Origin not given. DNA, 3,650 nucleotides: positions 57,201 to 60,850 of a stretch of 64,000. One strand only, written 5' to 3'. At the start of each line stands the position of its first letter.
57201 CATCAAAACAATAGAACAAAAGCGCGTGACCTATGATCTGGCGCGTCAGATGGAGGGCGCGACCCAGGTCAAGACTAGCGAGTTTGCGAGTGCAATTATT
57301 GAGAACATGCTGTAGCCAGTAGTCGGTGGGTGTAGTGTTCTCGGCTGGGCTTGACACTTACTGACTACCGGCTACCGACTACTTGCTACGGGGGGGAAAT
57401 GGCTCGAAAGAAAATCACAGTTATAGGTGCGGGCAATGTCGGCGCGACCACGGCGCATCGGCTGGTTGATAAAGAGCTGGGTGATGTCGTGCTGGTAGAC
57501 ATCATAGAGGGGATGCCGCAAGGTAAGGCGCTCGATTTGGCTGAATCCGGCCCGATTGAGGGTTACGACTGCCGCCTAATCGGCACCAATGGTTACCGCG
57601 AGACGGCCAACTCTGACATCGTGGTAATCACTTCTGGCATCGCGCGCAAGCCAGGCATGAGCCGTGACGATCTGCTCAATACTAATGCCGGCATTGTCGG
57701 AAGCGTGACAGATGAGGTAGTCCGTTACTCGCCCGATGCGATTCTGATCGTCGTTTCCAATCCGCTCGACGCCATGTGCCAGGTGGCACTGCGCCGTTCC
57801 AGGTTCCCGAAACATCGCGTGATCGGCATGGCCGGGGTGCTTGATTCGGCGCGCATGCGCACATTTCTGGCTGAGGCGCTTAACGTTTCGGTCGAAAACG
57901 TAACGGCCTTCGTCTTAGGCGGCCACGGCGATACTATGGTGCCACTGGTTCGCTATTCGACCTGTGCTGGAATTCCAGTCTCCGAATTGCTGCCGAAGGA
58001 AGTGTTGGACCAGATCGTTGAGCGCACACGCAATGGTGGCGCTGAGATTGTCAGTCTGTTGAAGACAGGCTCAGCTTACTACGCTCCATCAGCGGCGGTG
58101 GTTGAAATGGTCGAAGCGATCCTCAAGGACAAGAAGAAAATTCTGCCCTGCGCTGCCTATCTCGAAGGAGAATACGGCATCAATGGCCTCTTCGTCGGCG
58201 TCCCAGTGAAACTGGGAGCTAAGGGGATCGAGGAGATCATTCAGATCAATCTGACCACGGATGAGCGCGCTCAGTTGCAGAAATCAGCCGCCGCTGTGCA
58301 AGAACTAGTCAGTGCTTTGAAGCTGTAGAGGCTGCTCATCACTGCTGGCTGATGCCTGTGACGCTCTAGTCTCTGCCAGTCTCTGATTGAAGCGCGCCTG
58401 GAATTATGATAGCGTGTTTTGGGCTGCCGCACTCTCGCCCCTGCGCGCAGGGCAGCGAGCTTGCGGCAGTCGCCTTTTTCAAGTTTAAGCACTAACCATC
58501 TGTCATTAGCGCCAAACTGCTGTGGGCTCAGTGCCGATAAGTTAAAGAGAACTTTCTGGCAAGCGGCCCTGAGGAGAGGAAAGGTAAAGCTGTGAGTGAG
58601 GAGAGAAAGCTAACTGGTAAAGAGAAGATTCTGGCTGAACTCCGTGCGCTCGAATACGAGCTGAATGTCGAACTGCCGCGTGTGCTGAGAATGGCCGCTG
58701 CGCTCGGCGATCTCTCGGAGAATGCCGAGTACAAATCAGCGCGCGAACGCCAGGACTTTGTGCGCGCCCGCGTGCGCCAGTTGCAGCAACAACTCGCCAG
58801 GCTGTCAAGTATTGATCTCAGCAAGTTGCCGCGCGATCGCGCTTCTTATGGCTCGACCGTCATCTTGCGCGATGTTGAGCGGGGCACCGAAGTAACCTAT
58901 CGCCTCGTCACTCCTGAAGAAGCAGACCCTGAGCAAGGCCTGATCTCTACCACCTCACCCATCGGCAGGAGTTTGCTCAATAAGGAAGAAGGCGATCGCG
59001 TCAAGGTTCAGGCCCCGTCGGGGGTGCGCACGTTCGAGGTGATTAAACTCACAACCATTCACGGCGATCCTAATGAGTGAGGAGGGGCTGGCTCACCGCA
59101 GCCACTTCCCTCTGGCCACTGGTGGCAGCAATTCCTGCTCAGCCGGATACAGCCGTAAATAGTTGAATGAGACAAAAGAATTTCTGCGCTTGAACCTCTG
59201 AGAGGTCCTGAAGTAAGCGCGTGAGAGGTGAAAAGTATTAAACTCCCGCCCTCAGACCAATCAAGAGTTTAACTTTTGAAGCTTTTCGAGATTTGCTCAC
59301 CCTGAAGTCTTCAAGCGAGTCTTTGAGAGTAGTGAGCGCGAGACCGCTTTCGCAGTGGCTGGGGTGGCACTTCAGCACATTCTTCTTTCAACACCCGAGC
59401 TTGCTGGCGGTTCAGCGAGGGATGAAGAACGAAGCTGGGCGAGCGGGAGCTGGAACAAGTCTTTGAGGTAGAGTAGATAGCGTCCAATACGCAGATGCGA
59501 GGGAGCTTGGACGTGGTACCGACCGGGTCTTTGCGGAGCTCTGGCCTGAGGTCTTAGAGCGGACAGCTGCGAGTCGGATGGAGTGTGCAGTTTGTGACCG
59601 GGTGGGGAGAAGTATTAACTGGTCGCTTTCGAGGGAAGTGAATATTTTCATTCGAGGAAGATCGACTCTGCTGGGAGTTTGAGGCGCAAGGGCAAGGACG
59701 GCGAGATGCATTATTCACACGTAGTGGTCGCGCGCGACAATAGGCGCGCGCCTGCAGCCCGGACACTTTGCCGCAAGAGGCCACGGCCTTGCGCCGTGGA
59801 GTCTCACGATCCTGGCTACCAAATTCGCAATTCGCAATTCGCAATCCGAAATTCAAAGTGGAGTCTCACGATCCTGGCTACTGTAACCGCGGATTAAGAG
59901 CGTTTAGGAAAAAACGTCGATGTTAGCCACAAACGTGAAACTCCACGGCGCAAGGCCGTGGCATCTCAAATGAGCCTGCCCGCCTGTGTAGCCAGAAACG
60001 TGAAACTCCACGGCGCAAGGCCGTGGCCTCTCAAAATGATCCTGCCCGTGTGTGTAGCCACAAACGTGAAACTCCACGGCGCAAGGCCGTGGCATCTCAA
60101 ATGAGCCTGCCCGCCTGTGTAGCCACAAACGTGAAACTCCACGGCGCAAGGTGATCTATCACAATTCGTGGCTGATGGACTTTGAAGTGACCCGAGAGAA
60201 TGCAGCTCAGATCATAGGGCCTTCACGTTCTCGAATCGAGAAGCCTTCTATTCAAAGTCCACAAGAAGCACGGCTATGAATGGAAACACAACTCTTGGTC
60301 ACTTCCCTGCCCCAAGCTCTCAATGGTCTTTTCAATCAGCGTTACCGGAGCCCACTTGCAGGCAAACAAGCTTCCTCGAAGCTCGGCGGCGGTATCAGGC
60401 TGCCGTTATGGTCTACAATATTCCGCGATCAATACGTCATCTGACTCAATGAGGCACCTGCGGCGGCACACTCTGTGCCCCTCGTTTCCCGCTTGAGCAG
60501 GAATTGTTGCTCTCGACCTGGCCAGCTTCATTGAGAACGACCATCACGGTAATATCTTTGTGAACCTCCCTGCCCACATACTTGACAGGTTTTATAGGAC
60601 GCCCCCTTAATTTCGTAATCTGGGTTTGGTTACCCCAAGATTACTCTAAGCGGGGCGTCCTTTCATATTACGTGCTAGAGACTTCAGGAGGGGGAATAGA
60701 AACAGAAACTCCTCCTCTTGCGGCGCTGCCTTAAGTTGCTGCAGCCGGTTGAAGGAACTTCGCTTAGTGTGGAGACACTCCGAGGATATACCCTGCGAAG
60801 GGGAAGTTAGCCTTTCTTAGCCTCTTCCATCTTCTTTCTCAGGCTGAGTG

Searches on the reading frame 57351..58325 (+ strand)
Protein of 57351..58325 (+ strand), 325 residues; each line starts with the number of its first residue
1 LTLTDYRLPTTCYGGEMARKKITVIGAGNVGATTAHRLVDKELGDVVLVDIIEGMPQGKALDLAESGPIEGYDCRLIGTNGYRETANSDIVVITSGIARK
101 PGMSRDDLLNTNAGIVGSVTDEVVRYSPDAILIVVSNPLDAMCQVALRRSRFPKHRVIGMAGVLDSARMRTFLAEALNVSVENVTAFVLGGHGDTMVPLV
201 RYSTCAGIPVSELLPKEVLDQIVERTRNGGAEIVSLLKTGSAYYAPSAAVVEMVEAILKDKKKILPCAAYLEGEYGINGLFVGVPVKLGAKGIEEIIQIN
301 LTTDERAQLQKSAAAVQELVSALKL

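Call 71: find_homologous_proteins(query=window:57351-58325:+, max_evalue=1e-50)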
Query window:57351-58325:+ (325 aa): 8000 proteins with E <= 1e-50 among 8000 candidates; the best 120 are listed.
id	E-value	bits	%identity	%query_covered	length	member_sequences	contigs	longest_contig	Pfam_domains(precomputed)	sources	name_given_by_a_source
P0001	5.7e-193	658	100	95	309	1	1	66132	PF00056.30,PF02866.24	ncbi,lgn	-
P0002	1.9e-189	647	98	95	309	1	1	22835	PF00056.30,PF02866.24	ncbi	-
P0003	9.9e-189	644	98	95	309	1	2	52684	PF00056.30,PF02866.24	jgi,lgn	jgi:malate dehydrogenase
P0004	6.8e-181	618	93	95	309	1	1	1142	PF00056.30,PF02866.24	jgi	jgi:malate dehydrogenase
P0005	2.4e-179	613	91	95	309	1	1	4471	PF00056.30,PF02866.24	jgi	jgi:malate dehydrogenase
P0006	5.9e-179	612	91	95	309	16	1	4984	PF00056.30,PF02866.24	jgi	jgi:malate dehydrogenase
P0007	3.9e-178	609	93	95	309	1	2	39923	PF00056.30,PF02866.24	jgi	jgi:malate dehydrogenase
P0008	4.5e-178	609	90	95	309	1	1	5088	PF00056.30,PF02866.24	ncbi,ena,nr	ncbi:MAG TPA: malate dehydrogenase [Blastocatellia bacterium]|nr:malate dehydrogenase [Blastocatelli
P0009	1.5e-177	608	91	94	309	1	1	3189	PF00056.30,PF02866.24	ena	-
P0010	7.1e-177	605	91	95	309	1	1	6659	PF00056.30,PF02866.24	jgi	jgi:malate dehydrogenase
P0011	1.9e-176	604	91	95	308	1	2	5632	PF00056.30,PF02866.24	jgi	jgi:malate dehydrogenase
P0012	2.8e-176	603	90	95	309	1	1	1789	PF00056.30,PF02866.24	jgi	jgi:malate dehydrogenase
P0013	7.3e-176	602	90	95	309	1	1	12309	PF00056.30,PF02866.24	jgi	jgi:malate dehydrogenase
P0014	1.3e-175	601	90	95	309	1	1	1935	PF00056.30,PF02866.24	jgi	jgi:malate dehydrogenase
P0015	2.2e-175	600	92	95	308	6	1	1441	PF00056.30,PF02866.24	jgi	jgi:malate dehydrogenase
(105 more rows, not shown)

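Call 72: find_encoding_contigs(protein=P0002, flank=8000, max_places=3)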
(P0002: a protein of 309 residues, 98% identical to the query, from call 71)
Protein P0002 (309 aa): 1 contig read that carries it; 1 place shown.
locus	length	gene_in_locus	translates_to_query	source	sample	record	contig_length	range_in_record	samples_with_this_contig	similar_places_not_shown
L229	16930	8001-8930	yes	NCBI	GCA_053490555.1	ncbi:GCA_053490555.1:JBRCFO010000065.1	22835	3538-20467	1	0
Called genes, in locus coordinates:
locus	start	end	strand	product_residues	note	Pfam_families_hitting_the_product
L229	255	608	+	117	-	-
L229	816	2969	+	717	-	PF26549:Tricorn_N (faint), PF07676:PD40 (faint)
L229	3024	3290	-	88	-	-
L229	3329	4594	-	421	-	PF13650:Asp_protease_2, PF13975:gag-asp_proteas, PF00595:PDZ (weak), PF13180:PDZ_2, PF17820:PDZ_6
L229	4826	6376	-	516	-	PF01075:Glyco_transf_9 (weak)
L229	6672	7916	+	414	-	PF00180:Iso_dh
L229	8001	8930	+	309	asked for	PF00056:Ldh_1_N, PF02866:Ldh_1_C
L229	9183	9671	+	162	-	PF03449:GreA_GreB_N, PF01272:GreA_GreB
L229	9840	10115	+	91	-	PF03793:PASTA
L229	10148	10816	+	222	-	PF00834:Ribul_P_3_epim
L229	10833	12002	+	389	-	PF13525:YfiO, PF13174:TPR_6 (weak)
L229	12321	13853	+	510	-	PF00072:Response_reg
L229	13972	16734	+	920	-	PF00133:tRNA-synt_1, PF09334:tRNA-synt_1g, PF13603:tRNA-synt_1_2 (faint), PF09334:tRNA-synt_1g (weak), PF08264:Anticodon_1, PF10458:Val_tRNA-synt_C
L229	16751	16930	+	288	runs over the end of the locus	PF02749:QRPTase_N, PF01729:QRPTase_C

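Call 73: find_encoding_contigs(protein=P0003, flank=8000, max_places=3)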
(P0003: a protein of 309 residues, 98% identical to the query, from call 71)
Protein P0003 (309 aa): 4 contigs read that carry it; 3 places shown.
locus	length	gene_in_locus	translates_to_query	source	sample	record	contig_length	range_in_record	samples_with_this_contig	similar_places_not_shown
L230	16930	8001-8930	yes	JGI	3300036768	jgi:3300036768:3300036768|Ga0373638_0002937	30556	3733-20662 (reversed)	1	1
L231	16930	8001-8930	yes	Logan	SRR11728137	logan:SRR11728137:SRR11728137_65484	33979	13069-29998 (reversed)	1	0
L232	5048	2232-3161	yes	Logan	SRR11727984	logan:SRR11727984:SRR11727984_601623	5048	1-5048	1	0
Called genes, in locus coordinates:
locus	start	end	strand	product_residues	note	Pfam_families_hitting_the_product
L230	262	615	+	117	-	-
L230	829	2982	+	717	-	PF26549:Tricorn_N (faint), PF07676:PD40 (faint)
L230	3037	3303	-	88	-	-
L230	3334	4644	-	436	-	PF13650:Asp_protease_2, PF13975:gag-asp_proteas, PF00595:PDZ (weak), PF13180:PDZ_2, PF17820:PDZ_6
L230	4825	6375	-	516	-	PF01075:Glyco_transf_9 (weak)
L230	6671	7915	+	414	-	PF00180:Iso_dh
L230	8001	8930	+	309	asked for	PF00056:Ldh_1_N, PF02866:Ldh_1_C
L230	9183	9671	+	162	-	PF03449:GreA_GreB_N, PF01272:GreA_GreB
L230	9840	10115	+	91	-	PF03793:PASTA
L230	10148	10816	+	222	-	PF00834:Ribul_P_3_epim, PF00215:OMPdecase (weak)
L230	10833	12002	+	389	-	PF13525:YfiO, PF13174:TPR_6 (weak)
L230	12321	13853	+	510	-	PF00072:Response_reg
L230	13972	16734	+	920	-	PF00133:tRNA-synt_1, PF09334:tRNA-synt_1g (weak), PF13603:tRNA-synt_1_2 (faint), PF09334:tRNA-synt_1g (weak), PF08264:Anticodon_1, PF10458:Val_tRNA-synt_C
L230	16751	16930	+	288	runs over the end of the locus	PF02749:QRPTase_N, PF01729:QRPTase_C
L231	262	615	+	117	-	-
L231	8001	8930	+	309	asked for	PF00056:Ldh_1_N, PF02866:Ldh_1_C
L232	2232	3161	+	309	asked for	PF00056:Ldh_1_N, PF02866:Ldh_1_C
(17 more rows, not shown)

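Call 74: find_encoding_contigs(protein=P0001, flank=10000, max_places=3)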
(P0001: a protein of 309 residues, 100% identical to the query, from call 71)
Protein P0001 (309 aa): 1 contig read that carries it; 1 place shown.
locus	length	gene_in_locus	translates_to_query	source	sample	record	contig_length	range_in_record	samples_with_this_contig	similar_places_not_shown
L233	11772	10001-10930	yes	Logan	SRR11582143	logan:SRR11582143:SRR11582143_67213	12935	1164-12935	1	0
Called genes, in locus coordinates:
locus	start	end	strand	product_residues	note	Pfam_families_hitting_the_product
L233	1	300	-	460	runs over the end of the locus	PF00483:NTP_transferase, PF01128:IspD, PF12804:NTP_transf_3, PF25084:LbH_EIF2B (faint), PF14602:Hexapep_2 (faint), PF25087:GMPPB_C (faint), PF00132:Hexapep (weak)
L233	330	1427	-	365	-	PF01933:CofD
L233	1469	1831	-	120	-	-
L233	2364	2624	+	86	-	-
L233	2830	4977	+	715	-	PF26549:Tricorn_N (faint), PF07676:PD40 (faint)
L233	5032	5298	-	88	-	-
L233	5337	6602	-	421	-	PF13650:Asp_protease_2, PF13975:gag-asp_proteas, PF00595:PDZ (weak), PF13180:PDZ_2, PF17820:PDZ_6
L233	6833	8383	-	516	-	PF01075:Glyco_transf_9 (weak)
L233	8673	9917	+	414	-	PF00180:Iso_dh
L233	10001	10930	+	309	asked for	PF00056:Ldh_1_N, PF02866:Ldh_1_C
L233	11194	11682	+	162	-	PF03449:GreA_GreB_N, PF01272:GreA_GreB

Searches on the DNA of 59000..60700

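Call 34: search_rna_families(source=window, start=59000, end=60700, threshold=evalue, max_evalue=10)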
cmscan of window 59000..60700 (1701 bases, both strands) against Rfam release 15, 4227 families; matches with E-value up to 10: 4.
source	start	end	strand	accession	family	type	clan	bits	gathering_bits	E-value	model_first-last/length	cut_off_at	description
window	59720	59816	+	RF02455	Virus_CITE_1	Cis-reg;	-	16.5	80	4.9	1-93/93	no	Dianthovirus RNA2 cap-independent translation element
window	60215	60273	-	RF00066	U7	Gene; snRNA;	-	14.4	34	5.3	1-62/62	no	U7 small nuclear RNA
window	59774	59917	-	RF04180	BTnc231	Gene; sRNA;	-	14.3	80.4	8.2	1-154/154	no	Bacteroides sRNA BTnc231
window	59615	59686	+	RF02922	RAGATH-32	Cis-reg;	-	13.2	41.8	6.5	1-78/78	no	RAGATH-32 RNA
